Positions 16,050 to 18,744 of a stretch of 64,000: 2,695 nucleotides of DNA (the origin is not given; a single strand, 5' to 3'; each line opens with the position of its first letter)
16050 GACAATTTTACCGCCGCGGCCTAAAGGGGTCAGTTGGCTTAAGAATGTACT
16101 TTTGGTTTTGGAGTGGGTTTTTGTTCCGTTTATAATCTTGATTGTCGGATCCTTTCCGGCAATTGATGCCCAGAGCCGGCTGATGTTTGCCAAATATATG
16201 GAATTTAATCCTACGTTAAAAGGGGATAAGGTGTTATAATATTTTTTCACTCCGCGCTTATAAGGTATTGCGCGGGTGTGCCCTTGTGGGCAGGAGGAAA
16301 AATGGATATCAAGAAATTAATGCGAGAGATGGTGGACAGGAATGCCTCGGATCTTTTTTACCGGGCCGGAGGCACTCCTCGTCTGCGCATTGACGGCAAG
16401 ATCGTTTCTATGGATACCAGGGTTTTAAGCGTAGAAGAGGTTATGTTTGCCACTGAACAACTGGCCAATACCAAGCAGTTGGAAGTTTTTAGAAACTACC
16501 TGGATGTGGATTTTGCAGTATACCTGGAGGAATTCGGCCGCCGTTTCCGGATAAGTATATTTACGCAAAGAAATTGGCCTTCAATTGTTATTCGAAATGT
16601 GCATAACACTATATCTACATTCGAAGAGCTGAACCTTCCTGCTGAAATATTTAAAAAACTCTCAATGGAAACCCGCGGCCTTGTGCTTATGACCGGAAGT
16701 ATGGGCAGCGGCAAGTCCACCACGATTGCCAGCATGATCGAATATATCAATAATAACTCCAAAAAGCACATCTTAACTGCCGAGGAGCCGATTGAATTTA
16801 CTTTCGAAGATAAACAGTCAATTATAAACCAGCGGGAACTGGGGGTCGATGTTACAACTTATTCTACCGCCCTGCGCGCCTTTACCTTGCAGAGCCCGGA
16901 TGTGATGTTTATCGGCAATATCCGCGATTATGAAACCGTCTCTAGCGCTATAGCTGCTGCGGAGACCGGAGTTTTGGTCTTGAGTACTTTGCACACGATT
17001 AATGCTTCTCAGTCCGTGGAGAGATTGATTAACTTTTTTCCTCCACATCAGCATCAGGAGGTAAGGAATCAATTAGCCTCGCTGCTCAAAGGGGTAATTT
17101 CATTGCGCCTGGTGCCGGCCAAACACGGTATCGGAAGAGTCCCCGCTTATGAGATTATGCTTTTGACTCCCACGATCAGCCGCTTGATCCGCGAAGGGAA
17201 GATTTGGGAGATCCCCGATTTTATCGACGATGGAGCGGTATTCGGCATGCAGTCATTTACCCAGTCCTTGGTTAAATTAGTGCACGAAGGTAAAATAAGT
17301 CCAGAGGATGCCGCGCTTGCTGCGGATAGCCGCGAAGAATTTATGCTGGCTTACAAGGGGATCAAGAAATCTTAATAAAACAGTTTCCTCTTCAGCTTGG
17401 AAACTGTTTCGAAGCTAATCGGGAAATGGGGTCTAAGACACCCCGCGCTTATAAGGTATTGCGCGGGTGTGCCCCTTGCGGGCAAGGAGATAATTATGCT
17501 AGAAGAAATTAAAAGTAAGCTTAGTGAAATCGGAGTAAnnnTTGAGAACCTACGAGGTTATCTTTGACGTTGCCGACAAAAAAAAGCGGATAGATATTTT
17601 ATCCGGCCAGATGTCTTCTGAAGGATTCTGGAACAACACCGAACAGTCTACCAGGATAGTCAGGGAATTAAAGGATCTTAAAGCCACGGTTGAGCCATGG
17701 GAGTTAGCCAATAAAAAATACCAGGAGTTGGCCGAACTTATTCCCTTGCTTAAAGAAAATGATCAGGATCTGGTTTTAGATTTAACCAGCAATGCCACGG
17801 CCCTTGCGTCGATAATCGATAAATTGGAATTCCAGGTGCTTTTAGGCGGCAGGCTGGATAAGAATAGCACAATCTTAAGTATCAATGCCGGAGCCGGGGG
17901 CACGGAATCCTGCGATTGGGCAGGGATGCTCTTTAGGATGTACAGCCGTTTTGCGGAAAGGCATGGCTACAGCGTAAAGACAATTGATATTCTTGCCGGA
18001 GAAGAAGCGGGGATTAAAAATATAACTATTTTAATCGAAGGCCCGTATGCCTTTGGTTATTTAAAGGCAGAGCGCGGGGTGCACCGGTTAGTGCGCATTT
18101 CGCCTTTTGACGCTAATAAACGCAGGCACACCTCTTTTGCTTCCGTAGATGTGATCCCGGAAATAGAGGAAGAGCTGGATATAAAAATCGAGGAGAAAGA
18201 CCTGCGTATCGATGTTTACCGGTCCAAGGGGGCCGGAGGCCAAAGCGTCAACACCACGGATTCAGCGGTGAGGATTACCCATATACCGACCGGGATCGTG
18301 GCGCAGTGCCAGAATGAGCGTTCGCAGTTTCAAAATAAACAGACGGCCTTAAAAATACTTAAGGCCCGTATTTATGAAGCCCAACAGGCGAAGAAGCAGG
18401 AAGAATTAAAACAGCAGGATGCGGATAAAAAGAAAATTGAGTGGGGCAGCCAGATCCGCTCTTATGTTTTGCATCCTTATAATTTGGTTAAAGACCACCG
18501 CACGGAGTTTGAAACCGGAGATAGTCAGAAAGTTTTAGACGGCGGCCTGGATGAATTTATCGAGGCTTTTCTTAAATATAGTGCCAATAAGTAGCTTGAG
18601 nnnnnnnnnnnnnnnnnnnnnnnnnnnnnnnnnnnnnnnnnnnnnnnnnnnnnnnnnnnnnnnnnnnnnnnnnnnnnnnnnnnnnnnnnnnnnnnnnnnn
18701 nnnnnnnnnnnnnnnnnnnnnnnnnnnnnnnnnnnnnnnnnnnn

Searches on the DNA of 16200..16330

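Call 15: search_rna_families(source=window, start=16200, end=16330, threshold=evalue, max_evalue=10, show_alignments=2)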
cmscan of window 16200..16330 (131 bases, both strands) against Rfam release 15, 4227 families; matches with E-value up to 10: 0.
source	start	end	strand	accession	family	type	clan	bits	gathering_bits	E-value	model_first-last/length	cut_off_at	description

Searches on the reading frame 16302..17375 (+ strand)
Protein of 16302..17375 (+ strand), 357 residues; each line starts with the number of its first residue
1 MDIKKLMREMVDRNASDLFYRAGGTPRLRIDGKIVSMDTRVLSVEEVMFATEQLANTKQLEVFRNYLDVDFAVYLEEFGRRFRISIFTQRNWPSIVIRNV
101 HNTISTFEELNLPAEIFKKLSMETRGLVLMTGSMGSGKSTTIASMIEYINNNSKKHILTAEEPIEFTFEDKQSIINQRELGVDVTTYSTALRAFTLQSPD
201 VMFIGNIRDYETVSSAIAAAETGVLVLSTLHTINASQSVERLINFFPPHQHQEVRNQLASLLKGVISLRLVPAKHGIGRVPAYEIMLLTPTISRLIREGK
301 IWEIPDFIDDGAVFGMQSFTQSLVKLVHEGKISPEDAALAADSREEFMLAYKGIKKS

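Call 63: search_protein_families(library=pfam, proteins=[window:16302-17375:+], max_evalue=0.01)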
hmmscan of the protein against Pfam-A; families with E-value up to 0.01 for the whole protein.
window:16302-17375:+ (357 aa): 5 families
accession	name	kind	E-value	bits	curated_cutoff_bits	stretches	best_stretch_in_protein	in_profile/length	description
PF00437.27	T2SSE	-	1.7e-38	132.7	24.9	1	3-272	12-279/370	Type II/IV secretion system protein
PF00448.28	SRP54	-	0.0011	19.1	22.7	1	127-160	3-36/196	SRP54-type protein, GTPase domain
PF13555.12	AAA_29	-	0.0012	19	27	1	119-144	16-41/61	P-loop containing region of AAA domain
PF25199.1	nSTAND_NTPase5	-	0.0028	17.9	34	1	116-173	32-89/145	Novel STAND NTPase 5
PF24883.2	NPHP3_N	-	0.006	17.2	24.8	0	123-155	20-52/164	Nephrocystin 3, N-terminal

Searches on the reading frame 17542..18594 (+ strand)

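Call 63: search_protein_families(library=pfam, proteins=[window:17542-18594:+], max_evalue=0.01)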
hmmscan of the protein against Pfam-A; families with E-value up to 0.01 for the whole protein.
window:17542-18594:+ (350 aa): 2 families
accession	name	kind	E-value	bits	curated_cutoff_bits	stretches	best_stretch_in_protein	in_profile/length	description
PF03462.23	PCRF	-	1.9e-55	188.1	24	1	14-202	2-194/194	PCRF domain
PF00472.26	RF-1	-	1.4e-43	148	35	1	211-320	2-116/116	RF-1 domain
